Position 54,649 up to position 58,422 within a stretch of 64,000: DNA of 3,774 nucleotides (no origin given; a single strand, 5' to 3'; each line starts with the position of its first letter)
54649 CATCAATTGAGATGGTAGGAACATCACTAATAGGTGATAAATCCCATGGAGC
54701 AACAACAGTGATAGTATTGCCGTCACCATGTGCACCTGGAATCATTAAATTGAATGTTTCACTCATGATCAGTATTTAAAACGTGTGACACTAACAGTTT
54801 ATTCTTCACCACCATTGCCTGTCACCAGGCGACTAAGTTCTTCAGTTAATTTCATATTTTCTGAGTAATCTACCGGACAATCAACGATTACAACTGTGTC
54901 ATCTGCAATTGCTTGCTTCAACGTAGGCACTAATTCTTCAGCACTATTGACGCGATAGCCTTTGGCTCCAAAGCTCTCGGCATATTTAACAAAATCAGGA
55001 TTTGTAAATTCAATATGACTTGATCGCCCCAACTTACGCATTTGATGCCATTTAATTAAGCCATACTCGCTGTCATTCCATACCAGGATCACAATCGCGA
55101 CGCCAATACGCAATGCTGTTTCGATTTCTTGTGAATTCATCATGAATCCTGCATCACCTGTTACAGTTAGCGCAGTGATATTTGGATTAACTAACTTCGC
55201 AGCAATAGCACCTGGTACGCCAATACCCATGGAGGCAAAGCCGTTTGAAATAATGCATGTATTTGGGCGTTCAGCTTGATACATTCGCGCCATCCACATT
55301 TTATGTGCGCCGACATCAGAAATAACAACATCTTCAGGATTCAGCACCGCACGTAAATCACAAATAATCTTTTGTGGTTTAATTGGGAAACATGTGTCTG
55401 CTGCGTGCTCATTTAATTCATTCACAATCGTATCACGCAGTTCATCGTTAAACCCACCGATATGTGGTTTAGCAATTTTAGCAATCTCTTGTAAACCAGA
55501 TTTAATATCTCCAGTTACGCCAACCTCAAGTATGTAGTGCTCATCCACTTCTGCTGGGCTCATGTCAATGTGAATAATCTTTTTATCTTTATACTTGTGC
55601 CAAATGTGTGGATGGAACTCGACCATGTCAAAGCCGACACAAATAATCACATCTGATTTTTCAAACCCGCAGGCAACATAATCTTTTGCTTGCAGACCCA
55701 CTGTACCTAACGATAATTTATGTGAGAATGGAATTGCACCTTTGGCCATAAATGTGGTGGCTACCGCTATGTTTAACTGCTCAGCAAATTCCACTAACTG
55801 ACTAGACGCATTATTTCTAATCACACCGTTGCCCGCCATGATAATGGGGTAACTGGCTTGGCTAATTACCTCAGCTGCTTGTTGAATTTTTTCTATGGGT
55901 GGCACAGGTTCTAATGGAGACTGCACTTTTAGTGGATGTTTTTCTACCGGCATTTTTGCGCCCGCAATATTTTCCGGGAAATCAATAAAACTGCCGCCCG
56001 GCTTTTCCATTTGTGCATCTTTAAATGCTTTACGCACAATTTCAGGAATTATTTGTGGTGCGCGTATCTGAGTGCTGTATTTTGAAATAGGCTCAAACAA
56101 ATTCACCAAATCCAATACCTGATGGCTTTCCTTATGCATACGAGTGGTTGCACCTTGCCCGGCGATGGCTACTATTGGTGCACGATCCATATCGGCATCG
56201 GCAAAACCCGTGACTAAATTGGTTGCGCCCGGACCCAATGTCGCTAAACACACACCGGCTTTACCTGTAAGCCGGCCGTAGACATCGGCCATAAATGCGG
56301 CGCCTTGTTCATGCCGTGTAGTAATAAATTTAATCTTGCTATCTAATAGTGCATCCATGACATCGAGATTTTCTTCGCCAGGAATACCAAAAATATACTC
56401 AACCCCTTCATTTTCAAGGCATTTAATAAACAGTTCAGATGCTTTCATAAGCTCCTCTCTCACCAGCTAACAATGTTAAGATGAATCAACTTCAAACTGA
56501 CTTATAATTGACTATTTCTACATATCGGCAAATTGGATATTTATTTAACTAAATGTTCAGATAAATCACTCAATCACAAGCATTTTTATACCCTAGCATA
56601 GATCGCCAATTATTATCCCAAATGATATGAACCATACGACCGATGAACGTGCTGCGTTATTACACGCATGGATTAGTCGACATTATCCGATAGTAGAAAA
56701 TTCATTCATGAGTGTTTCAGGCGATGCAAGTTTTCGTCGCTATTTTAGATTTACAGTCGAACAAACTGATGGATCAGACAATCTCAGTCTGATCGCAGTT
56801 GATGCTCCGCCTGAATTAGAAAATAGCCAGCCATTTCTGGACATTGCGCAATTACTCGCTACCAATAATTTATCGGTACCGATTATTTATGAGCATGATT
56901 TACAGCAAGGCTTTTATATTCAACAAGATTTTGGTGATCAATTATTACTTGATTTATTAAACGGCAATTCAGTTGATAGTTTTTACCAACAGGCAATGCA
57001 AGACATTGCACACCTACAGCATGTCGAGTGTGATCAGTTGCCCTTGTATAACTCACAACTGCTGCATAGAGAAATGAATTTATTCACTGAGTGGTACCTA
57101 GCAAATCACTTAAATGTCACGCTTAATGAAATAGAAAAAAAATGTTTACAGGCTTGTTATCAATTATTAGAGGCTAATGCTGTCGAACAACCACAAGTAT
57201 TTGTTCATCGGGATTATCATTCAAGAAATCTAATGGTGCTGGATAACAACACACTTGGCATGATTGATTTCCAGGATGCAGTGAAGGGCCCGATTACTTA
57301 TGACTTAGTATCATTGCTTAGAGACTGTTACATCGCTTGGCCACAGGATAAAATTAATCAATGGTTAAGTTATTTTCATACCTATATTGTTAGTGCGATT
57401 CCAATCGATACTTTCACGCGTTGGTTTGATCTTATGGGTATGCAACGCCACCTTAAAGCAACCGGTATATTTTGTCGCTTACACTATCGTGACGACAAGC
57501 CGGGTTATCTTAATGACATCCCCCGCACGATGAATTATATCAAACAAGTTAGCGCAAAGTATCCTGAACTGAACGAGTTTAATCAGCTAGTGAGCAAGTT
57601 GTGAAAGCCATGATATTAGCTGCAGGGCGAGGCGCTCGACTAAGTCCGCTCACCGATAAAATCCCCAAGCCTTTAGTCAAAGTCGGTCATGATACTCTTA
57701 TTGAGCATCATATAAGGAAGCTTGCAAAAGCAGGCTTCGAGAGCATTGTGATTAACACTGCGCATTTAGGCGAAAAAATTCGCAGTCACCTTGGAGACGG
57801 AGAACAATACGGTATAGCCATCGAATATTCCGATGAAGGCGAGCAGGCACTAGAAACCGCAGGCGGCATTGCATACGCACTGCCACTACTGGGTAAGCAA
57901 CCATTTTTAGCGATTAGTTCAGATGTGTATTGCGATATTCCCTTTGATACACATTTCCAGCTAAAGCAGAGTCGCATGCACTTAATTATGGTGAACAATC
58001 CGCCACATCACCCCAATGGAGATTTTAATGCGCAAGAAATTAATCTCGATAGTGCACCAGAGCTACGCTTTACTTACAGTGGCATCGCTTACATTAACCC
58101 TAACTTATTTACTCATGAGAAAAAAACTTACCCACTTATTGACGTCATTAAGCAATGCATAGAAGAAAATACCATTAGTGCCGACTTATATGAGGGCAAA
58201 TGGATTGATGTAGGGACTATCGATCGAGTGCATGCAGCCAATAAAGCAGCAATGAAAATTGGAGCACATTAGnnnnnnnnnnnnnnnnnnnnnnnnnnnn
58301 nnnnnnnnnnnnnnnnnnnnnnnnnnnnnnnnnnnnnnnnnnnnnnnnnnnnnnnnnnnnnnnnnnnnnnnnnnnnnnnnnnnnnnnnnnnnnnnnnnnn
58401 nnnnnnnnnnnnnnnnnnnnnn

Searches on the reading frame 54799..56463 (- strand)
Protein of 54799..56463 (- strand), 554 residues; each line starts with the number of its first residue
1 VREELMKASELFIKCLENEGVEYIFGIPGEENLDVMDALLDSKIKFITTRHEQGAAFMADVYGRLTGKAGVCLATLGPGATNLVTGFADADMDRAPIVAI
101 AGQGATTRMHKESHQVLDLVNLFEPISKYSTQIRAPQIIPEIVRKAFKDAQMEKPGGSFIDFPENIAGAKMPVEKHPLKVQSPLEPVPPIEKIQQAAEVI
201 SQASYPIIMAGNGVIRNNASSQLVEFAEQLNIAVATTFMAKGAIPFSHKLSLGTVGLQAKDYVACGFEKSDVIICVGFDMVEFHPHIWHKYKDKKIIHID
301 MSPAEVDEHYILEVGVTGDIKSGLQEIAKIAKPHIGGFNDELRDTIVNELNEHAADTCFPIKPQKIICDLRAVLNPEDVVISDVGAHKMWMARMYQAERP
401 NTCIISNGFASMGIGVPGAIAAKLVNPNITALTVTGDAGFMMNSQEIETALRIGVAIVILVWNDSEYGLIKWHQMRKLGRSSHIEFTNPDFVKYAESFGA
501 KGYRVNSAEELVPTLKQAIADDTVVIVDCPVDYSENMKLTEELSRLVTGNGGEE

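Call 72: search_protein_families(library=pfam, proteins=[window:54799-56463:-], max_evalue=0.00001)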
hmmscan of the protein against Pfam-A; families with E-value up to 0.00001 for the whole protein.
window:54799-56463:- (554 aa): 3 families
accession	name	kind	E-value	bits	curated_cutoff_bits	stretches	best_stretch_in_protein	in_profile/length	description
PF02775.26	TPP_enzyme_C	-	8.2e-43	146.2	21.9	1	383-529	1-151/151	Thiamine pyrophosphate enzyme, C-terminal TPP binding domain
PF02776.23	TPP_enzyme_N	-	5.3e-38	129.9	26.8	1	6-120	1-117/119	Thiamine pyrophosphate enzyme, N-terminal TPP binding domain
PF00205.28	TPP_enzyme_M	-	2.7e-35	121.5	30.4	1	193-326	1-136/137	Thiamine pyrophosphate enzyme, central domain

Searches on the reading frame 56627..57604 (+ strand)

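Call 72: search_protein_families(library=pfam, proteins=[window:56627-57604:+], max_evalue=0.00001)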
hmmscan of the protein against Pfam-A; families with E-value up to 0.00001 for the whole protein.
window:56627-57604:+ (325 aa): 2 families
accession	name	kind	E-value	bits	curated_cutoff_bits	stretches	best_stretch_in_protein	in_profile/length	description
PF01636.29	APH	-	4.4e-25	89.3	23.2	1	30-240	5-218/239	Phosphotransferase enzyme family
PF02958.26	EcKL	-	1.1e-06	28.7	22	1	139-235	165-265/294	Ecdysteroid kinase-like family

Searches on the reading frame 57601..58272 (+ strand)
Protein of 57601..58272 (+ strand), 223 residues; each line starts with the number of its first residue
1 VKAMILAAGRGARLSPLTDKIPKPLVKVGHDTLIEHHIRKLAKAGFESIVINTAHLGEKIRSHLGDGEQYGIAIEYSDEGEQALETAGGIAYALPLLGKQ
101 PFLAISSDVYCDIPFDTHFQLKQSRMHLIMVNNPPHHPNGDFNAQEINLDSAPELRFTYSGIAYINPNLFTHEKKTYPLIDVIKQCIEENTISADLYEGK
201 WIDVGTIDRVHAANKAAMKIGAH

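Call 72: search_protein_families(library=pfam, proteins=[window:57601-58272:+], max_evalue=0.00001)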
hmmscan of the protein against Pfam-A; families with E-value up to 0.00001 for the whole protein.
window:57601-58272:+ (223 aa): 2 families
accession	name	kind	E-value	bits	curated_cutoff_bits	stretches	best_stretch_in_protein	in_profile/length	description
PF00483.29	NTP_transferase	-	8.9e-27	94.7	21.2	1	2-131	1-135/245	Nucleotidyl transferase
PF12804.13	NTP_transf_3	-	2.2e-10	41.4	27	1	3-115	1-98/160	MobA-like NTP transferase domain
